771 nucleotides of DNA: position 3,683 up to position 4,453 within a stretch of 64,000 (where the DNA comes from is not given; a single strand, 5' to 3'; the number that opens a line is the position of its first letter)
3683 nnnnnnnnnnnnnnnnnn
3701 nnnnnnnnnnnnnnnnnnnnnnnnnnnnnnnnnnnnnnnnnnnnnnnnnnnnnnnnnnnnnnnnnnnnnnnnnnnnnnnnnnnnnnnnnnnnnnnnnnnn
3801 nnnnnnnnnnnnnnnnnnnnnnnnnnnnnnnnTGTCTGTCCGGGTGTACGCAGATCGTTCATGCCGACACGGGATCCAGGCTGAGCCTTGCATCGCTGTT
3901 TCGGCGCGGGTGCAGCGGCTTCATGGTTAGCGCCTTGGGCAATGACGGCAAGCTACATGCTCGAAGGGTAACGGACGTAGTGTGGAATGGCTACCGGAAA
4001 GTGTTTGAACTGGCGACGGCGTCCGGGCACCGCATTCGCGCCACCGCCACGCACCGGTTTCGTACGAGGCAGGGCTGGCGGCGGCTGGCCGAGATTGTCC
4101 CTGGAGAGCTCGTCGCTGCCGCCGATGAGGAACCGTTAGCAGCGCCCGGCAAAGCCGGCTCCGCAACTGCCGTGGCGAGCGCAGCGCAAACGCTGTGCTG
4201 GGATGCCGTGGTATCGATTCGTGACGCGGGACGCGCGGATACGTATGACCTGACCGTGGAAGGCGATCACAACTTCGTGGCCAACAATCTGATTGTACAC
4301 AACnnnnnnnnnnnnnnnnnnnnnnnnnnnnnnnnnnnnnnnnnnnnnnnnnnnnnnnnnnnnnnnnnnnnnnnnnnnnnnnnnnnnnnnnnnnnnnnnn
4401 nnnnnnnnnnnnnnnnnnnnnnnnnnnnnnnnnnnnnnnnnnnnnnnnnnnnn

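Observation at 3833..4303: Contiguous mini-intein in DnaE with Ser+1, offset from the cyanobacterial split-intein site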

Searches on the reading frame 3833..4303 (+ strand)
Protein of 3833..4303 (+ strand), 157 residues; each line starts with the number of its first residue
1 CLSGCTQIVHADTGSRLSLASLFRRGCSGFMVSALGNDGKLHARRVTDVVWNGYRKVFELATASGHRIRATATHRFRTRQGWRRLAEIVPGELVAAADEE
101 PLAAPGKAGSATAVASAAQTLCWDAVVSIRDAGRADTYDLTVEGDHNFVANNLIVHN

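Call 3: search_protein_families(library=pfam, proteins=[window:3833-4303:+], max_evalue=0.01)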
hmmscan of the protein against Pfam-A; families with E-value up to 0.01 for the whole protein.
window:3833-4303:+ (157 aa): 1 family
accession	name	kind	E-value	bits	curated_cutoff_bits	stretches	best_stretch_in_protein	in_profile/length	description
PF14890.11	Intein_splicing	-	7.6e-19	68.5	35.8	1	37-157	29-155/155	Intein splicing domain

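Call 4: search_protein_families(library=ncbifam, proteins=[window:3833-4303:+], max_evalue=0.01)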
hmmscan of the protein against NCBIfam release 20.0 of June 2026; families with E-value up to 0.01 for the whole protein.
window:3833-4303:+ (157 aa): 12 families
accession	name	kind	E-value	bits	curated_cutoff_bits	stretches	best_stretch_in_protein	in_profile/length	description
NF005852.0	PRK07773.1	equivalog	9.5e-33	113.5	780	2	1-97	398-493/886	replicative DNA helicase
NF007072.0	PRK09519.1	equivalog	1.8e-10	39.9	1024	1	1-96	252-346/790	intein-containing recombinase RecA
NF038162.1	RtcB_rel_intein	exception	1.6e-07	29.7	1150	1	118-157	536-578/961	intein-containing RtcB family protein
TIGR01445.1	intein_Nterm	domain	3.3e-07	31.2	24.5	1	1-78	1-83/83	intein N-terminal splicing region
TIGR01443.1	intein_Cterm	domain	1.1e-06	28.7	15.6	1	137-157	2-23/24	intein C-terminal splicing region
NF038136.1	rSAM_Rv_intein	exception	1.8e-06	27.1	700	1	1-96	76-168/574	intein-containing Rv2578c family radical SAM protein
NF011418.0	PRK14845.1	equivalog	3.1e-06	25.3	756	0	32-97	67-133/1049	translation initiation factor IF-2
NF011491.0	PRK14898.1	equivalog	0.0001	20.5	783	0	31-82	125-177/860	DNA-directed RNA polymerase subunit A''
NF006207.0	PRK08332.1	equivalog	0.00024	18.4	2400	1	46-94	936-985/1684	vitamin B12-dependent ribonucleotide reductase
NF003158.0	PRK04132.1-3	equivalog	0.00035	17.8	1750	0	125-157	1223-1255/1437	replication factor C small subunit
NF007079.0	PRK09532.1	equivalog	0.00047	18.5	1525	1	1-81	775-853/876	DNA polymerase III subunit alpha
NF011302.0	PRK14714.1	equivalog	0.0019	15.8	1791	1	29-156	980-1099/1350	DNA-directed DNA polymerase II large subunit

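Call 5: search_solved_structures(query=window:3833-4303:+, max_evalue=1, show_alignments=4)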
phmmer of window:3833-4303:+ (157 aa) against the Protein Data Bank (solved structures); distinct sequences matched with E-value up to 1: 41.
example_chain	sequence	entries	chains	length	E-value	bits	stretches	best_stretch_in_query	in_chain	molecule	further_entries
1mi8_A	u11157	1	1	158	9.4e-22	80.9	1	2-156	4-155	DnaB intein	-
4o1r_A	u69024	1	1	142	1.1e-21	80.6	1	2-157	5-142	Replicative DNA helicase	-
6frh_A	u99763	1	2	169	2.4e-19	73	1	2-156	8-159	Replicative DNA helicase,Replicative DNA helicase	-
6frg_A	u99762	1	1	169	2.4e-19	73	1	2-156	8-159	Replicative DNA helicase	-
6fre_A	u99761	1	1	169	6.3e-18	68.4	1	2-156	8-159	Replicative DNA helicase,Replicative DNA helicase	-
3ifj_A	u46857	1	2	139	5.3e-12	49.2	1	1-157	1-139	Endonuclease PI-MtuI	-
3igd_A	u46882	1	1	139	1.5e-11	47.7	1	1-100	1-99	Endonuclease PI-MtuI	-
2in9_A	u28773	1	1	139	1.8e-11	47.5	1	1-157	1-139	Endonuclease PI-MtuI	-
2in0_A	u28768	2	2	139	2.4e-11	47.1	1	1-157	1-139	Endonuclease PI-MtuI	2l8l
2imz_A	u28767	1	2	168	6.8e-11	45.6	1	1-157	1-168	Endonuclease PI-MtuI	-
5k08_A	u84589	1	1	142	1.2e-10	44.9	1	1-156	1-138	RecA mini intein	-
5i0a_A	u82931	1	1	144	1.2e-10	44.8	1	1-156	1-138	Intein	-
2in8_A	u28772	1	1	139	2.3e-10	43.9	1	1-157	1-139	Endonuclease PI-MtuI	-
7cfv_A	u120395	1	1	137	6e-08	36.1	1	52-157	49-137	Spl DnaX mini-intein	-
7qil_A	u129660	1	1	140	8.1e-07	32.4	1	32-92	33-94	DnaE intein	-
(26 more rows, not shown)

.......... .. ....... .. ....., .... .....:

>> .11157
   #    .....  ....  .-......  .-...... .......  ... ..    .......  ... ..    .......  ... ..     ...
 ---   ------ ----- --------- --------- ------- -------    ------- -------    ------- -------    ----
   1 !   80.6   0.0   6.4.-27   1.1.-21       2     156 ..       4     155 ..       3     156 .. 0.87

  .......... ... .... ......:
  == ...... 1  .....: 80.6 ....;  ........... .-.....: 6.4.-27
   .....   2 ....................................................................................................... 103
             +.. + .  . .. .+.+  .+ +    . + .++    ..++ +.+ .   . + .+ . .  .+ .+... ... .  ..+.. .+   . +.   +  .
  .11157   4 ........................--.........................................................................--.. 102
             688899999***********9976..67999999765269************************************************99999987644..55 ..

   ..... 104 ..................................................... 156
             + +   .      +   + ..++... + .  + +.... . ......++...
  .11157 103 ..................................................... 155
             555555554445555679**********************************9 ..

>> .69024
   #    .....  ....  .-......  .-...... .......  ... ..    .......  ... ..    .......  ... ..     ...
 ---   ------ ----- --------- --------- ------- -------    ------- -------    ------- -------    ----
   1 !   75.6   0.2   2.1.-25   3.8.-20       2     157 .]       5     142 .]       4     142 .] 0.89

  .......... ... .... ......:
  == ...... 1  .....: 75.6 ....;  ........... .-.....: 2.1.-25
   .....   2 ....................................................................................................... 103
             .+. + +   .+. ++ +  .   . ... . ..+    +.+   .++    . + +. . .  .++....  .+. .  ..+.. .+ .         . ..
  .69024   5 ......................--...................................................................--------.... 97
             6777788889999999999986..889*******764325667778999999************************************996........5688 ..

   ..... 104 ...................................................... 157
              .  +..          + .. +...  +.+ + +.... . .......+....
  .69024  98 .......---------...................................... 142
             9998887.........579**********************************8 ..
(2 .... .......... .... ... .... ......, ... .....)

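Call 41: find_homologous_proteins(query=A4, max_evalue=1e-10)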
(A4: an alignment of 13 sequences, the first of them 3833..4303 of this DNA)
Query A4 (13 sequences) (157 aa, profile of the alignment): 42 proteins with E <= 1e-10 among 8000 candidates.
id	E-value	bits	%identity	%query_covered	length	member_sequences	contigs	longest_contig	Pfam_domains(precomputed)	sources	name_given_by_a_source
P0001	3.9e-48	182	53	92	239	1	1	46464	PF14890.12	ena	-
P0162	1.0e-43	167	37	100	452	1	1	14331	PF03796.22,PF14890.12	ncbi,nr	ncbi:MAG TPA: DnaB-like helicase C-terminal domain-containing protein, partial [Ktedonobacterales ba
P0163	7.9e-40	154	32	100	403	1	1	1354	PF03796.22,PF14890.12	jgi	-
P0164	1.8e-39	153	40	100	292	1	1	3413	PF00196.26,PF08281.19,PF14890.12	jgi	jgi:hypothetical protein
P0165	2.0e-38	150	39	100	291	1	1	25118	PF08281.19,PF14890.12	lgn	-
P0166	2.4e-38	150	53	56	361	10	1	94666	PF14528.12,PF14890.12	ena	-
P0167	6.3e-37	145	30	70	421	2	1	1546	PF03796.22,PF14890.12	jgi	jgi:replicative DNA helicase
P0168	4.8e-35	139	38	100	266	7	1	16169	PF03796.22,PF14890.12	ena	-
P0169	1.6e-34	137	29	100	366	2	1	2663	PF03796.22,PF14890.12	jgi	jgi:replicative DNA helicase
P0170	5.0e-34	136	37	100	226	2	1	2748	PF03796.22,PF14890.12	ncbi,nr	ncbi:MAG TPA: DnaB-like helicase C-terminal domain-containing protein, partial [Anaerolineae bacteri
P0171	1.4e-31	128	37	71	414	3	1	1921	PF03796.22,PF14528.12,PF14890.12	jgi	-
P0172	2.3e-27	114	39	100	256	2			PF03796.22,PF14890.12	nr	nr:replicative DNA helicase [Anaerolineae bacterium]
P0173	3.9e-25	107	54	26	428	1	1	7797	PF03796.22,PF14528.12,PF14890.12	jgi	jgi:replicative DNA helicase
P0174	4.1e-25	107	56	22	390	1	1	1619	PF02511.21,PF14890.12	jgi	jgi:thymidylate synthase (FAD)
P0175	2.0e-24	104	37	79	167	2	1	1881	PF14890.12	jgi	jgi:hypothetical protein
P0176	6.2e-24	103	38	52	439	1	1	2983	PF02511.21,PF14890.12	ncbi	ncbi:MAG: FAD-dependent thymidylate synthase [Acidimicrobiales bacterium]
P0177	1.3e-23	102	28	100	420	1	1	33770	PF02511.21,PF14890.12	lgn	-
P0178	9.0e-22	96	46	33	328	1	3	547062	PF22769.2,PF14890.12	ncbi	ncbi:MAG: dCTP deaminase domain-containing protein [Acidiferrobacter sp.]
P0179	2.1e-20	91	54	31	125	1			PF14890.12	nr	nr:hypothetical protein [Tanacetum cinerariifolium]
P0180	1.5e-18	85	40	27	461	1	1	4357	PF01844.30,PF02511.21,PF14890.12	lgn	-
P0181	3.1e-18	84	33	71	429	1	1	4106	PF02511.21,PF14890.12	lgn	-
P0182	4.1e-17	81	35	58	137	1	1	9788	PF03796.22,PF14890.12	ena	-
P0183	1.5e-16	79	31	76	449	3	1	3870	PF02511.21,PF14890.12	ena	-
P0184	4.4e-16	77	37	57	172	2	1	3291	PF03796.22,PF14890.12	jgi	-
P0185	4.9e-16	77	34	76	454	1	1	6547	PF02511.21,PF14890.12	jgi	jgi:thymidylate synthase (FAD)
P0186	5.8e-16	77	57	22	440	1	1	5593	PF00176.30,PF13392.13,PF14890.12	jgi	jgi:hypothetical protein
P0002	7.7e-16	76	66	26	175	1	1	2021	PF01970.22,PF14890.12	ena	-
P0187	1.2e-15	76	27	86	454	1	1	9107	PF02511.21,PF14890.12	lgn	-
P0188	4.6e-15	74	30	86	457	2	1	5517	PF02511.21,PF14890.12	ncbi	-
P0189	1.1e-14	73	28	100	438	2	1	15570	PF02511.21,PF14890.12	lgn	-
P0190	1.2e-14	72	28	71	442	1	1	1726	PF02511.21,PF14890.12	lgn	-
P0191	4.9e-14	71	58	20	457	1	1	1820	PF01844.30,PF02511.21,PF14890.12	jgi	jgi:thymidylate synthase (FAD)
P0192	5.4e-14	70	28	100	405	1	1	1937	PF02511.21,PF14890.12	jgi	jgi:flavin-dependent thymidylate synthase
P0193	9.8e-14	70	29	71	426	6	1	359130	PF02511.21,PF14890.12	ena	-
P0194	9.9e-14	70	28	86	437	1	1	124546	PF02511.21,PF14890.12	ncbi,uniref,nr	ncbi:FAD-dependent thymidylate synthase [Lusitaniella coriacea LEGE 07157]|uniref:FAD-dependent thym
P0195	1.2e-13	69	28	80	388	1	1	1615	PF00004.36,PF14890.12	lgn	-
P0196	1.2e-12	66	69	16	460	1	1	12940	PF02511.21,PF14890.12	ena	-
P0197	1.4e-12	66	29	100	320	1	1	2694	PF02511.21,PF14890.12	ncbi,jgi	jgi:thymidylate synthase ThyX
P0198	1.5e-12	66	36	64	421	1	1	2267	PF14528.12,PF14890.12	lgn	-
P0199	2.0e-12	65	27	100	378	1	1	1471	PF02511.21,PF14890.12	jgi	jgi:thymidylate synthase ThyX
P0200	6.5e-12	64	30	67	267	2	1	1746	PF07591.16,PF00004.36,PF05496.19,PF13177.13,PF14890.12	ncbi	ncbi:MAG: polymorphic toxin-type HINT domain-containing protein, partial [Microcoleaceae cyanobacter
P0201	5.6e-11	61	51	22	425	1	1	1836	PF02511.21,PF14890.12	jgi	jgi:thymidylate synthase (FAD)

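Call 49: predict_structure(alignment_id=A5)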
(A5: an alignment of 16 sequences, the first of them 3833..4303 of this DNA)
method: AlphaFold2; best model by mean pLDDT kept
length: 157 residues; sequences in the alignment: 16
mean_pLDDT: 90.5   pTM: 0.83
mean pLDDT of the five models: 90.5, 90.3, 89.5, 88.0, 87.6
residues with pLDDT >= 90: 128; 70-90: 10; 50-70: 8; < 50: 11
segments of 3 or more residues with pLDDT < 50: 107-115
pLDDT, mean of each block of 10 residues (from residue 1): 95 91 95 94 96 98 98 98 98 91 50 59 98 98 95 96
secondary structure, 60 per line:
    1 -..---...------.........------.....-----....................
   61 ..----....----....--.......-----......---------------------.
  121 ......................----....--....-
elements in order: E7-9 E16-18 H19-24 E31-35 E41-62 E67-70 E75-78 E81-84 E93-98 E120-142 E147-150 E153-156

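Call 52: fold_search(model_id=the predicted structure, library=pdb)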
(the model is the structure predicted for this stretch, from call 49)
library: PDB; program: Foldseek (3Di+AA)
matches with E <= 10: 252; with E <= 0.001: 67
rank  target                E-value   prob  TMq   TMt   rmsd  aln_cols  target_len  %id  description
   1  6frg                  2.1e-14  1.00  0.81  0.80   5.5       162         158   35  Crystal structure of G-1F mutant of Ssp DnaB Mini-Intein variant M86 (released 2019-01-30)
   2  4o1r                  1.2e-13  1.00  0.81  0.90   4.2       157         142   37  Crystal structure of NpuDnaB intein (released 2014-03-19)
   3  2imz_A                2.7e-13  1.00  0.85  0.93   2.8       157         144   30  Crystal structure of Mtu recA intein splicing domain (released 2007-05-01)
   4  3ifj_A                3.7e-13  1.00  0.84  0.94   2.1       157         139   31  Crystal structure of Mtu recA intein, splicing domain (released 2009-10-06)
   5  6frh_A                3.9e-13  1.00  0.80  0.79   5.6       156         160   35  Crystal structure of Ssp DnaB Mini-Intein variant M86 (released 2019-01-30)
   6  6frh_B                5.3e-13  1.00  0.81  0.85   3.5       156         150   35  Crystal structure of Ssp DnaB Mini-Intein variant M86 (released 2019-01-30)
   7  6fre                  5.3e-13  1.00  0.81  0.82   4.4       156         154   35  Crystal structure of G-1F/H73A mutant of Ssp DnaB Mini-Intein variant M86 (released 2019-01-30)
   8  5i0a                  7.2e-13  1.00  0.83  0.92   3.4       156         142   30  RecA mini intein in complex with cisplatin (released 2016-09-21)
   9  1mi8                  1.2e-12  1.00  0.81  0.90   4.1       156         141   36  2.0 Angstrom crystal structure of a DnaB intein from Synechocystis sp. PCC 6803 (released 2003-08-19)
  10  3igd                  1.8e-12  1.00  0.84  0.94   2.1       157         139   30  Crystal structure of Mtu recA intein, splicing domain (released 2009-10-06)
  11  2in0                  1.9e-12  1.00  0.84  0.94   2.0       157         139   30  crystal structure of Mtu recA intein splicing domain (released 2007-05-01)
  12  2in9                  3.8e-12  1.00  0.84  0.94   3.3       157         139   30  crystal structure of Mtu recA intein, splicing domain (released 2007-05-01)
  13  2in8                  4.4e-12  1.00  0.83  0.94   3.3       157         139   30  crystal structure of Mtu recA intein, splicing domain (released 2007-05-01)
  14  2imz_B                9.6e-12  1.00  0.85  0.94   2.4       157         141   29  Crystal structure of Mtu recA intein splicing domain (released 2007-05-01)
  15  1zd7_A                4.9e-10  1.00  0.80  0.79   5.4       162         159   23  1.7 Angstrom Crystal Structure Of Post-Splicing Form of a dnaE Intein from Synechocystis Sp. Pcc 6803 (released 2006-01-24)
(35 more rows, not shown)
